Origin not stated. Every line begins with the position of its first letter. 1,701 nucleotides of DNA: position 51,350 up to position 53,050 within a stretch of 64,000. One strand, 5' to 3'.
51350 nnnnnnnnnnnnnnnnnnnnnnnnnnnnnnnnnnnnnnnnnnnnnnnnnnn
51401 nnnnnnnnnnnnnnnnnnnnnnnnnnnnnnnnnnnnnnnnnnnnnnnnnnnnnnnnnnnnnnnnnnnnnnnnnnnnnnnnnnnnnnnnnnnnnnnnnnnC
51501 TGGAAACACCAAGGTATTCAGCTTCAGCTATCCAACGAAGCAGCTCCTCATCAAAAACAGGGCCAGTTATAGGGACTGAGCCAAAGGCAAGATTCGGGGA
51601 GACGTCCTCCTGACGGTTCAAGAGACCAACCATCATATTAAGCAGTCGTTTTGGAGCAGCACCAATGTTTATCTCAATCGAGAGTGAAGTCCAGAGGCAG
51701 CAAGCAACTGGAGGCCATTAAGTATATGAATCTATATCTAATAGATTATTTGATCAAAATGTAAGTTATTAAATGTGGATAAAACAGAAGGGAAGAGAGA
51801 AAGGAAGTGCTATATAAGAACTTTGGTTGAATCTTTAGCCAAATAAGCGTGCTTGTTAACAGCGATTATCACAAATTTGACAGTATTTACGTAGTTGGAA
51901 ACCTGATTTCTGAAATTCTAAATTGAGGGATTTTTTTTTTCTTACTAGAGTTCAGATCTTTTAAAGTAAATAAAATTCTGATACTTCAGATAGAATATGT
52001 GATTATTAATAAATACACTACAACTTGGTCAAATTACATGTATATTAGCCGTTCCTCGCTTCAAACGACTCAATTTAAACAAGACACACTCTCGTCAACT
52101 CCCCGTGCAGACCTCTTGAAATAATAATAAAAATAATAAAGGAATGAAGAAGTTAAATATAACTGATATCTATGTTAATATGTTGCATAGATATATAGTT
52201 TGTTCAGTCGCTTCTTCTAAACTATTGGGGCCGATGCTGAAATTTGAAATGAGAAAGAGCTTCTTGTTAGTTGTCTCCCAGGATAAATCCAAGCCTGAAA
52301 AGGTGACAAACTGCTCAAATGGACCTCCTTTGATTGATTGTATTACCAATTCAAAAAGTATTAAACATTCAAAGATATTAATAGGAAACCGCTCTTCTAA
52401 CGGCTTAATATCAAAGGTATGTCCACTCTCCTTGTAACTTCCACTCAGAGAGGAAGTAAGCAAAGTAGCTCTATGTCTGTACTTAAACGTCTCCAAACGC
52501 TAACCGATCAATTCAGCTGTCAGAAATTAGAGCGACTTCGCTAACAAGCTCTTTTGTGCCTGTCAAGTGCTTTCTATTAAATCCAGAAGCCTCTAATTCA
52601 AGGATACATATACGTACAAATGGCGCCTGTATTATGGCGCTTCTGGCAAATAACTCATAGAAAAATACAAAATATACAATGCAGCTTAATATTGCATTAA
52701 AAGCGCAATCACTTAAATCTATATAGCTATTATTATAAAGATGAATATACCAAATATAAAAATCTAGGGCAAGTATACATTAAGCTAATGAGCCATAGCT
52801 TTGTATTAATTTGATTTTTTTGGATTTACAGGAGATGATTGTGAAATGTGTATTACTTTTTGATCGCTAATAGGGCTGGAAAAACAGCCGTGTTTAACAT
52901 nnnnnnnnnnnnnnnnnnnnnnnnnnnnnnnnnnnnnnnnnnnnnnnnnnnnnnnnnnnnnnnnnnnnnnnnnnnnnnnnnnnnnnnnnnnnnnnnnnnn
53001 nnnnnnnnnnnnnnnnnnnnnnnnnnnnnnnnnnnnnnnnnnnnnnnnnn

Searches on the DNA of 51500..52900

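Call 49: search_rna_families(source=window, start=51500, end=52900, threshold=evalue, max_evalue=10, show_alignments=2)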
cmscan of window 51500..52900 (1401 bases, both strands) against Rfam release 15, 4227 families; matches with E-value up to 10: 4.
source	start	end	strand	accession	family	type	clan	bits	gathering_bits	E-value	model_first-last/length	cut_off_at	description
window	51895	51941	+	RF02721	sca_ncR26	Gene; snRNA; snoRNA; scaRNA;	-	23.5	37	0.47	1-68/68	no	Small Cajal body specific RNA ncR26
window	52328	52374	+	RF03339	mir-3047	Gene; miRNA;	-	17.6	53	3.3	7-53/61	no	mir-3047 microRNA precursor family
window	51904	51926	+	RF00612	SNORD75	Gene; snRNA; snoRNA; CD-box;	-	13.8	50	5.3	34-58/62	no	Small nucleolar RNA SNORD75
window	51968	52074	-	RF01673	PhrS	Gene; sRNA;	-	12.6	37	2.1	1-212/212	no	PhrS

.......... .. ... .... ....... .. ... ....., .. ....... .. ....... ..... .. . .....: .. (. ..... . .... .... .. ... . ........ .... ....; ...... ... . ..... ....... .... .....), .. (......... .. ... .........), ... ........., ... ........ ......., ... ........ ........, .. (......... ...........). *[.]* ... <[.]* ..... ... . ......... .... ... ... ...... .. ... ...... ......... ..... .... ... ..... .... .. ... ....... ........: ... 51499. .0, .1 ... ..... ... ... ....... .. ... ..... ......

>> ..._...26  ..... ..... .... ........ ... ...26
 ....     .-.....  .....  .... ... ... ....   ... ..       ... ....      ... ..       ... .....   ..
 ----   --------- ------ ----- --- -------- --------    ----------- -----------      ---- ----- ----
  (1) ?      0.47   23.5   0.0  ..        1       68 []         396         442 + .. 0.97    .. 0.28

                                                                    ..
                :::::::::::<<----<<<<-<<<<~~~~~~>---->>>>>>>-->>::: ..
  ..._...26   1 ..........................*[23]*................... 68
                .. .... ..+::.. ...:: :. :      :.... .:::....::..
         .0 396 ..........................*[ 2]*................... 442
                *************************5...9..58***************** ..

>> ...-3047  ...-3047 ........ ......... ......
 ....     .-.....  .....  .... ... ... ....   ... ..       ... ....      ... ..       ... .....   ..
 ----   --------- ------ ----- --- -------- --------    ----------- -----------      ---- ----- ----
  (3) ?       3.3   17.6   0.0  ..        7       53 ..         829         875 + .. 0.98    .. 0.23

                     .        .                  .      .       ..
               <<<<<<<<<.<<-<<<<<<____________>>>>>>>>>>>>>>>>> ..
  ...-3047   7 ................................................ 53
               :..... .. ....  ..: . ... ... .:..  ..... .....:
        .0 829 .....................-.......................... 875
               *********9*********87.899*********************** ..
